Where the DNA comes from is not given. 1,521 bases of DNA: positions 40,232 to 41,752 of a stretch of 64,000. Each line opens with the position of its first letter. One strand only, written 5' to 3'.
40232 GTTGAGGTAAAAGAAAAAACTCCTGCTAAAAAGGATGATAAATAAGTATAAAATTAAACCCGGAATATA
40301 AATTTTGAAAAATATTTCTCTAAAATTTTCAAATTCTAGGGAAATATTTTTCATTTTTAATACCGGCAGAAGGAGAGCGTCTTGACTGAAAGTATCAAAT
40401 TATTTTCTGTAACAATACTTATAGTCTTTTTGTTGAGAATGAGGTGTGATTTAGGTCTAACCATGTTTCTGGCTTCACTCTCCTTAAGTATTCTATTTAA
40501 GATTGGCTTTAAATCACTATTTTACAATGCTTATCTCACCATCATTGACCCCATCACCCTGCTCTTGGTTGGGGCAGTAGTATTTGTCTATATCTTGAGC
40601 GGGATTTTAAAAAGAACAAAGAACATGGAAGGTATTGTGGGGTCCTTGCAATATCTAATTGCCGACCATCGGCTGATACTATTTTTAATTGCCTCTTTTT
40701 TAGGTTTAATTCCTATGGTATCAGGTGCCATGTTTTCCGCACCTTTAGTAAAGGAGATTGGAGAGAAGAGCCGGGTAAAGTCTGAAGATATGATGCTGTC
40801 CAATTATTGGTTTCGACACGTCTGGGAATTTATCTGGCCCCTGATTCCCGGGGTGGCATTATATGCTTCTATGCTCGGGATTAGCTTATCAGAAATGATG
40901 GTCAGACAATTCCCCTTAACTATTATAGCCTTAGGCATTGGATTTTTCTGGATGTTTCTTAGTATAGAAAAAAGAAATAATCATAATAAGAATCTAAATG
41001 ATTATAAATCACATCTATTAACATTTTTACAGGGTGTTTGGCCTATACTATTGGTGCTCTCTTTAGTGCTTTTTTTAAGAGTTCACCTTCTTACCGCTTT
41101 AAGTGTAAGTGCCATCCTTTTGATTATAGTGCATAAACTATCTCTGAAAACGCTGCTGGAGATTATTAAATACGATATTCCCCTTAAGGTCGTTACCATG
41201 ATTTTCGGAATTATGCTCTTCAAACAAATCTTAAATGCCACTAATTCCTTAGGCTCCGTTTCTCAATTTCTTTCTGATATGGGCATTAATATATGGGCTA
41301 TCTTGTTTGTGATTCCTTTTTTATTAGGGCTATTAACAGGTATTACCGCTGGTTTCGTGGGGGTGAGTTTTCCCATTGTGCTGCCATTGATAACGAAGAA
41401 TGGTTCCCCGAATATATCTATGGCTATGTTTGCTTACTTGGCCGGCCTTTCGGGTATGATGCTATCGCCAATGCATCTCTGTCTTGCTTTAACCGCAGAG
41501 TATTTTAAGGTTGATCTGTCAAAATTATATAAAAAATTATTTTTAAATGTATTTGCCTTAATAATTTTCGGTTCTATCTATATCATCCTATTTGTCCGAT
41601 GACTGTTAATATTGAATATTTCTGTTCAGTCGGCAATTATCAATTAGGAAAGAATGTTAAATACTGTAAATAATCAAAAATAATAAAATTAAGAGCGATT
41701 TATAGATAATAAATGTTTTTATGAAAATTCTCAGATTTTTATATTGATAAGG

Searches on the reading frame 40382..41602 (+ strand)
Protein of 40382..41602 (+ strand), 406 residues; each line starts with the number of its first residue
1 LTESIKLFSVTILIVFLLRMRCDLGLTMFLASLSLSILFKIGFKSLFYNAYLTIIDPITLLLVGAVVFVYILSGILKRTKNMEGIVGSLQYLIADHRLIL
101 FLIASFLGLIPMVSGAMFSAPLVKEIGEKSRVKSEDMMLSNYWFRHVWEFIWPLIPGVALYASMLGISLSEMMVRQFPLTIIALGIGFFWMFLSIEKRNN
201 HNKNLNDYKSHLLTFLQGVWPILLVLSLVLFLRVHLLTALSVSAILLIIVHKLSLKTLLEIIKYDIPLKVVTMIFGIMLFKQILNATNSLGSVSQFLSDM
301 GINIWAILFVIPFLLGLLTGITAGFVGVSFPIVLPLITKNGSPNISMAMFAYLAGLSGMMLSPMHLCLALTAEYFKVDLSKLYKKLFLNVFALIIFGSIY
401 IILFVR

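Call 82: search_protein_families(library=pfam, proteins=[window:40382-41602:+], max_evalue=0.00001)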
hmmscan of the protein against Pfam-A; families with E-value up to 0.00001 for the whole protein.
window:40382-41602:+ (406 aa): 1 family
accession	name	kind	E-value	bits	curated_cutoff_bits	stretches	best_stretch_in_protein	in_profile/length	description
PF04165.18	DUF401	-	6.8e-57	194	24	1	6-399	7-388/393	Protein of unknown function (DUF401)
